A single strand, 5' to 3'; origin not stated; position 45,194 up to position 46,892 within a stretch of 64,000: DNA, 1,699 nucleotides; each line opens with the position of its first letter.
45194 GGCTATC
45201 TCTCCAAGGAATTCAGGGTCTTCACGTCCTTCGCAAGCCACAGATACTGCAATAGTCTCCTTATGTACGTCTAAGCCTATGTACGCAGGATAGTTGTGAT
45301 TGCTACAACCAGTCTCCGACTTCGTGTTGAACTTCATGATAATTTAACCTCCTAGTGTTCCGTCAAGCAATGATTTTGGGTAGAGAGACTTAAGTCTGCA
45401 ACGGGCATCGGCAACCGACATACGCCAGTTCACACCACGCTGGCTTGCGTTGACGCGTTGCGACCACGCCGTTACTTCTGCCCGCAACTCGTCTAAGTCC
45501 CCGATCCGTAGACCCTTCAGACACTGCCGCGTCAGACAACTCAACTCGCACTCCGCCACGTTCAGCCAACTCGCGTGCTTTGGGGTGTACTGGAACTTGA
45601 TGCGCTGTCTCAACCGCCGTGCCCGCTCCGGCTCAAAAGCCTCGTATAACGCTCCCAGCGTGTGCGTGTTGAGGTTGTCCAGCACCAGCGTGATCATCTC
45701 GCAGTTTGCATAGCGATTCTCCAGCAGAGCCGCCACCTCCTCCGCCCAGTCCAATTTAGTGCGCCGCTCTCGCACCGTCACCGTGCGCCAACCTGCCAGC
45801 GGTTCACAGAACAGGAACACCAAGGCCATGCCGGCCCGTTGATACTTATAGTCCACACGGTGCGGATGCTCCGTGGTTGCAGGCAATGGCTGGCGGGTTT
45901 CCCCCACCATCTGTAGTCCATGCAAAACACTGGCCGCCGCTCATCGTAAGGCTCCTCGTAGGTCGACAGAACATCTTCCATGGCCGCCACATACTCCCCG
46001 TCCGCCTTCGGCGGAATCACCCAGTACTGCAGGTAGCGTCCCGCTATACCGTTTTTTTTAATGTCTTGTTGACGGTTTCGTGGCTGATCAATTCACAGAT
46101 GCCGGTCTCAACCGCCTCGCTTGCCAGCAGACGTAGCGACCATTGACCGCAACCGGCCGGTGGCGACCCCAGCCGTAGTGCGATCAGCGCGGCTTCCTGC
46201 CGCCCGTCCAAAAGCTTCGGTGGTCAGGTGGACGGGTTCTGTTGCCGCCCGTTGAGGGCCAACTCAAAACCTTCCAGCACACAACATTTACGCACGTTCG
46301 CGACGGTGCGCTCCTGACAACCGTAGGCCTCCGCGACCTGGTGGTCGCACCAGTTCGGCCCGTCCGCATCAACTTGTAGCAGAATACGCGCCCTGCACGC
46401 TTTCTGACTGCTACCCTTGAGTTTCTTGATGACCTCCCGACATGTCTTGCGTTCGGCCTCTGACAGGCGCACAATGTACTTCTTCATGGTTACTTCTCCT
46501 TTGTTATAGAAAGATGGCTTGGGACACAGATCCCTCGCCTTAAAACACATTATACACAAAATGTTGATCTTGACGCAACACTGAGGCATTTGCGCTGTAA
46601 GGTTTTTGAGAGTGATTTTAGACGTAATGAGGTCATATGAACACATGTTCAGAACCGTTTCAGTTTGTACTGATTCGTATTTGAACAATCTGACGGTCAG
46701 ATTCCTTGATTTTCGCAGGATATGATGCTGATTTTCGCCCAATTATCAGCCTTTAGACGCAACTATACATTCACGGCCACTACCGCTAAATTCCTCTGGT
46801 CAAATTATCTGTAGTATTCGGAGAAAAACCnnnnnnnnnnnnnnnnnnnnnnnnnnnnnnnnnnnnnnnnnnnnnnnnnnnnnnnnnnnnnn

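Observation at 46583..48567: Intact IS with perfect 16-bp TIRs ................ is the source of an intergenic repeat family found throughout the window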

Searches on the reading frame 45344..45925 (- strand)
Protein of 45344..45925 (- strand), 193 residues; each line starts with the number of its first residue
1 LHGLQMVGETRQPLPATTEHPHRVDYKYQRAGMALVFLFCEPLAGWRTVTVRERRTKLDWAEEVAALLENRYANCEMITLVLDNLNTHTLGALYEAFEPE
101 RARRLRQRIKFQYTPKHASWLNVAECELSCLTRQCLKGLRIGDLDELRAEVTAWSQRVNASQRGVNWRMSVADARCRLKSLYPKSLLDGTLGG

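Call 9: search_protein_families(library=ncbifam, proteins=[window:45344-45925:-], max_evalue=0.01)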
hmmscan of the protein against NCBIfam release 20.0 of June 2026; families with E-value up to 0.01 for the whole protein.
window:45344-45925:- (193 aa): 1 family
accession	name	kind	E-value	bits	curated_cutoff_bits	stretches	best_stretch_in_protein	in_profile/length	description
NF033545.0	transpos_IS630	equivalog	5.4e-27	95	100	1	9-159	158-299/299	IS630 family transposase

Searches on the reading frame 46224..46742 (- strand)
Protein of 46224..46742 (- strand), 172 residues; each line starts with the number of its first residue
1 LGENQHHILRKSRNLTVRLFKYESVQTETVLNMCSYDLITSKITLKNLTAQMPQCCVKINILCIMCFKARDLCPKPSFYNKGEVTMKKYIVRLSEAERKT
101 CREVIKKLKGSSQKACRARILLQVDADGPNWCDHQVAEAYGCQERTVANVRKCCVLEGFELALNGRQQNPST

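Call 5: search_protein_families(library=pfam, proteins=[window:46224-46742:-], max_evalue=0.01)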
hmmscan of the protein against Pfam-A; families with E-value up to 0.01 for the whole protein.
window:46224-46742:- (172 aa): 1 family
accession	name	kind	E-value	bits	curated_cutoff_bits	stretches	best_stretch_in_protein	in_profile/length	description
PF13384.12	HTH_23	-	7.5e-06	26.1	24.6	1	117-155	7-42/50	Homeodomain-like domain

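Call 9: search_protein_families(library=ncbifam, proteins=[window:46224-46742:-], max_evalue=0.01)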
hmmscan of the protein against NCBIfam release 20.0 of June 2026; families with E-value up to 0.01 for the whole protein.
window:46224-46742:- (172 aa): 0 families
